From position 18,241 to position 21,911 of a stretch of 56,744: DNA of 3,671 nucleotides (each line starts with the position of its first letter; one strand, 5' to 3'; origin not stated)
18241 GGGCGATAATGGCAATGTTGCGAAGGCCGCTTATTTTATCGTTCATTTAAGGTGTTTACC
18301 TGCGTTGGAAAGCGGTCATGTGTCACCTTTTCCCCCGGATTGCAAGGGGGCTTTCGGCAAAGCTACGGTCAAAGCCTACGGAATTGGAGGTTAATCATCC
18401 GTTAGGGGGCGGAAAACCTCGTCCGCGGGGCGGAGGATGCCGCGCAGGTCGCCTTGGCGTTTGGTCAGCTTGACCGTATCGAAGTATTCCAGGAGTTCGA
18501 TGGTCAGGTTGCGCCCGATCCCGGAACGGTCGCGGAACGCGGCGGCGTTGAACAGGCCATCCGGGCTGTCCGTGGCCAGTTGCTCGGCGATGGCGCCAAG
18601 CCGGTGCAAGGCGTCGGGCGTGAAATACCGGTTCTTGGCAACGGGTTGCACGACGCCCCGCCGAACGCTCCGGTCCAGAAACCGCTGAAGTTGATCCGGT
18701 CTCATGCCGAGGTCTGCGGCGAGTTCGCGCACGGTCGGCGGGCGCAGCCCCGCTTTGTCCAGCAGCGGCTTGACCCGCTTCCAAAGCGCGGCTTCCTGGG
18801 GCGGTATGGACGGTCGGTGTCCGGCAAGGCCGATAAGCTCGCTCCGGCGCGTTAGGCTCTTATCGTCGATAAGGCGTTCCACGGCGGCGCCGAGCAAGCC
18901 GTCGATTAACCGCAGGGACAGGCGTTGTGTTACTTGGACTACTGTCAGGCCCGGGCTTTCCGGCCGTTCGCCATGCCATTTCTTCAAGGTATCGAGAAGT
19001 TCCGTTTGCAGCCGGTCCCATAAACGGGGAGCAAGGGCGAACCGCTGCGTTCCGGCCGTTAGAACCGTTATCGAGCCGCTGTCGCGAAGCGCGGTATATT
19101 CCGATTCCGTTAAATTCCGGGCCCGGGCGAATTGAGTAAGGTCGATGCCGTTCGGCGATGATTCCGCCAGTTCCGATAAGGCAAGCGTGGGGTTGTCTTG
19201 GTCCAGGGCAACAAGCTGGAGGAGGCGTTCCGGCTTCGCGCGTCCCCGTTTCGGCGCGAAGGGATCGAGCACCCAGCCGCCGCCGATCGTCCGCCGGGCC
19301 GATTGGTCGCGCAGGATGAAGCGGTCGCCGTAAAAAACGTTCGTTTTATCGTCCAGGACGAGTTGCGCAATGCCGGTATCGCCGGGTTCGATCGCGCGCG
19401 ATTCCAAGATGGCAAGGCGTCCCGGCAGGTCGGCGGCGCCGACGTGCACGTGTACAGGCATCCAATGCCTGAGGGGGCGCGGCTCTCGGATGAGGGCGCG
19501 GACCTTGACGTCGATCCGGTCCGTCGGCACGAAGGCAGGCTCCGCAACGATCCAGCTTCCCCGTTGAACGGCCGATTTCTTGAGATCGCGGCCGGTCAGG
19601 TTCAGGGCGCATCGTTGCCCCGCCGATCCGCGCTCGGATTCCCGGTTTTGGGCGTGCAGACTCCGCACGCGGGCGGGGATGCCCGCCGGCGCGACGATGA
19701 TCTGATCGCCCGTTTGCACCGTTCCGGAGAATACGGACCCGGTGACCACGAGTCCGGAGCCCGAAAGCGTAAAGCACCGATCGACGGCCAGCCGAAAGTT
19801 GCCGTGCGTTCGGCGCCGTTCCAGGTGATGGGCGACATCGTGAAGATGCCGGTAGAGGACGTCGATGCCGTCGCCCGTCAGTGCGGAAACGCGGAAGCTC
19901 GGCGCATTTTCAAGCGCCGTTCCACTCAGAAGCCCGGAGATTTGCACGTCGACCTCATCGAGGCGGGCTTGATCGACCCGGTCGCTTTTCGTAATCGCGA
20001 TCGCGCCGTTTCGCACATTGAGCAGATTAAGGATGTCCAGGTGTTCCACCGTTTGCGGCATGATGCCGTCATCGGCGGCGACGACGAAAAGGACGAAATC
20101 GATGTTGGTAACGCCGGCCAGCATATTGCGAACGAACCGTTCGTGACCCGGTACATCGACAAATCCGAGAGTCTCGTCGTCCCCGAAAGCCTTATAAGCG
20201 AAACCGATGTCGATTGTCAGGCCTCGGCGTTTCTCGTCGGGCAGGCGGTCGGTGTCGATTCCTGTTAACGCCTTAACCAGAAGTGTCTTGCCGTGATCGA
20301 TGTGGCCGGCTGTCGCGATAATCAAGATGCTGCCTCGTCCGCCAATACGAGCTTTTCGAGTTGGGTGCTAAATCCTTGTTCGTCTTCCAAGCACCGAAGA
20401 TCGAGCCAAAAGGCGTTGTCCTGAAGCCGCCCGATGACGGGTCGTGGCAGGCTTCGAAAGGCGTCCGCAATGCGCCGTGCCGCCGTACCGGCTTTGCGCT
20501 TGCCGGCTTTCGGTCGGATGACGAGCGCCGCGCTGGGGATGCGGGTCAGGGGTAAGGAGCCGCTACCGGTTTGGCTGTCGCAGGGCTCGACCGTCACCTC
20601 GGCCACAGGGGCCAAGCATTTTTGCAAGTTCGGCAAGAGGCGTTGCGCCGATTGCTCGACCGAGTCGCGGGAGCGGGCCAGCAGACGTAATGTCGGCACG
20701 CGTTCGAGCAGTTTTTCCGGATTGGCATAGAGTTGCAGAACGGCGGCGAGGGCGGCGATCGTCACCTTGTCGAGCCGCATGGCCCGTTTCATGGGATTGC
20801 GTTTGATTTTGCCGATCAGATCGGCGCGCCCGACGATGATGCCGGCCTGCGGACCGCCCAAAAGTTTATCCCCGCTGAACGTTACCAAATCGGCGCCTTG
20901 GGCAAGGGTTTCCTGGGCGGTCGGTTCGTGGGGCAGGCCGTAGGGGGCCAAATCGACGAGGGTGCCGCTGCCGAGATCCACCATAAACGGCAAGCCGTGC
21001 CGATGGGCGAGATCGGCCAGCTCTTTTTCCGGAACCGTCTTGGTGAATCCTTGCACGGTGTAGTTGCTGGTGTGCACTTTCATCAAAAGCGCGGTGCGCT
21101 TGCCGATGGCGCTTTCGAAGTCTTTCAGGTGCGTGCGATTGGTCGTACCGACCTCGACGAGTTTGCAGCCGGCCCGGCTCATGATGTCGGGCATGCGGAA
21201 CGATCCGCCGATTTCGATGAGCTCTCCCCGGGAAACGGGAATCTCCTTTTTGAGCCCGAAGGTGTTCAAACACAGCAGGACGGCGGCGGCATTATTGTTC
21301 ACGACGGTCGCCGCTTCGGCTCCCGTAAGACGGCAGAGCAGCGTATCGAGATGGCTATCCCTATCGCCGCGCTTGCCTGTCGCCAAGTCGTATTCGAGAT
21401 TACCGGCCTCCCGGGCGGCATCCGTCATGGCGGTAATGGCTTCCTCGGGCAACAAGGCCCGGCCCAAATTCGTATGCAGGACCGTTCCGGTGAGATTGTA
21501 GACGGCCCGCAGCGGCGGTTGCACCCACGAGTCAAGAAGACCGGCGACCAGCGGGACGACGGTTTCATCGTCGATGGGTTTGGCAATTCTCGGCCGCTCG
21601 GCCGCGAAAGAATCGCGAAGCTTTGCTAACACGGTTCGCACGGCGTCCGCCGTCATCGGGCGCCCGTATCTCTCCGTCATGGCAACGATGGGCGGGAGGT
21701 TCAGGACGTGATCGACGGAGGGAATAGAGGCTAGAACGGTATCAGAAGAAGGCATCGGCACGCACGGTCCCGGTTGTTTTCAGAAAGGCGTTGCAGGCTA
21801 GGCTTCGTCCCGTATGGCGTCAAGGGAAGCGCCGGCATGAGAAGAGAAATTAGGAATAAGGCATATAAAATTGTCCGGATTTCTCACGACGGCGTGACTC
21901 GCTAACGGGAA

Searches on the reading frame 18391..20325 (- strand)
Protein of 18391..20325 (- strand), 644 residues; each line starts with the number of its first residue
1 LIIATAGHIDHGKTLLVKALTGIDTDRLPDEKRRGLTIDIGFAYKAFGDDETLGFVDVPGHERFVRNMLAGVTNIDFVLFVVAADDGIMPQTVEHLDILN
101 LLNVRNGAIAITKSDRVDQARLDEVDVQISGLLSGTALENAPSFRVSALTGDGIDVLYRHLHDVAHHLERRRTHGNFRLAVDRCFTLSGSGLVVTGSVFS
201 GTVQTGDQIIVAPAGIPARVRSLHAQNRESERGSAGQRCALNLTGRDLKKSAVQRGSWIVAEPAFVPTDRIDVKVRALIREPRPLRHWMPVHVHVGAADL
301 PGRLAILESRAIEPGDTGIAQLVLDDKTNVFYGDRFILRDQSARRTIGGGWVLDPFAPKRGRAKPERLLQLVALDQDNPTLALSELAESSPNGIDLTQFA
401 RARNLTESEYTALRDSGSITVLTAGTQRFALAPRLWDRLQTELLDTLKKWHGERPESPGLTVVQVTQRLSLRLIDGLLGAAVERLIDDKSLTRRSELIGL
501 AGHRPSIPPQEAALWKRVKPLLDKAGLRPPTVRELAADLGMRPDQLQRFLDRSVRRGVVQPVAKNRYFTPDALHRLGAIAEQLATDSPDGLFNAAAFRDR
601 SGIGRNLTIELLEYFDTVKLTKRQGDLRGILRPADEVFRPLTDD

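Call 33: search_protein_families(library=pfam, proteins=[window:18391-20325:-], max_evalue=0.0001)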
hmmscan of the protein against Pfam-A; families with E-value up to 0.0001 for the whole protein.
window:18391-20325:- (644 aa): 5 families
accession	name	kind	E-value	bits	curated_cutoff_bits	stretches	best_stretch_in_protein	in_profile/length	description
PF00009.33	GTP_EFTU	-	6.1e-32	111.2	26.5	1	2-164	5-185/188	Elongation factor Tu GTP binding domain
PF25461.1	Beta-barrel_SelB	-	7.8e-24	84.2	27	1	274-359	3-80/80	Selenocysteine-specific elongation factor, beta-barrel domain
PF09107.17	SelB-wing_3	-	6.3e-12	45.3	23.2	1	590-628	7-45/47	Elongation factor SelB, winged helix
PF03144.31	GTP_EFTU_D2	-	1.3e-10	42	30.3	1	191-259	1-72/73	Elongation factor Tu domain 2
PF21214.3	SelB_WH_2nd_bact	-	8.3e-05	22.9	27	0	510-568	4-59/59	Selenocysteine-specific elongation factor, winged helix domain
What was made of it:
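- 18391..20325 (-): selB, Sec-specific elongation factor. Pfam GTP_EFTU, Beta-barrel_SelB and SelB winged-helix domains (call 33).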

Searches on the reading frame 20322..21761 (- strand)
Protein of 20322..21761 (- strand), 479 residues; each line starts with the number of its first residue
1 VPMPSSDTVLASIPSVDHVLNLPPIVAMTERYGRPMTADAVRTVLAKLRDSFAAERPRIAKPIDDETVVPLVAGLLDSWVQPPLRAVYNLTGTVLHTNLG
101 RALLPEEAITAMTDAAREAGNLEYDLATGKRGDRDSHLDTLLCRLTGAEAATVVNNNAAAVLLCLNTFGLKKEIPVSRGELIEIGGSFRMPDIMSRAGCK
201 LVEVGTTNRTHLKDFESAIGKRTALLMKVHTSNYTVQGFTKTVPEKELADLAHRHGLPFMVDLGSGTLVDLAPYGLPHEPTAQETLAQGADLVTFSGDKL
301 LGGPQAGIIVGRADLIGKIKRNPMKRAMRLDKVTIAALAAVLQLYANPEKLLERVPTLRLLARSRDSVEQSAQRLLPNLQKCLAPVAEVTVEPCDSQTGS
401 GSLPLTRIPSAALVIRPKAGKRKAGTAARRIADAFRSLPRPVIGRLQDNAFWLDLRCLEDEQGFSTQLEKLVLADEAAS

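Call 33: search_protein_families(library=pfam, proteins=[window:20322-21761:-], max_evalue=0.0001)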
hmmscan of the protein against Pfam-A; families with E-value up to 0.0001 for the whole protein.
window:20322-21761:- (479 aa): 4 families
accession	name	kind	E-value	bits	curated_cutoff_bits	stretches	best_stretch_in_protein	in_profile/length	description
PF03841.19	SelA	-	4.3e-163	543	22.8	1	87-458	1-366/367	L-seryl-tRNA selenium transferase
PF12390.13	Se-cys_synth_N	-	8.3e-12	45.5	22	1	10-49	1-40/40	Selenocysteine synthase N terminal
PF00266.25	Aminotran_5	-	1.2e-07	31.6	21.5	1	193-320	108-222/371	Aminotransferase class-V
PF01212.27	Beta_elim_lyase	-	5.9e-06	26.2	27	1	139-368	38-268/288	Beta-eliminating lyase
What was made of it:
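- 20322..21761 (-): selA, selenocysteine synthase. Pfam SelA at E=4e-163 (call 33).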
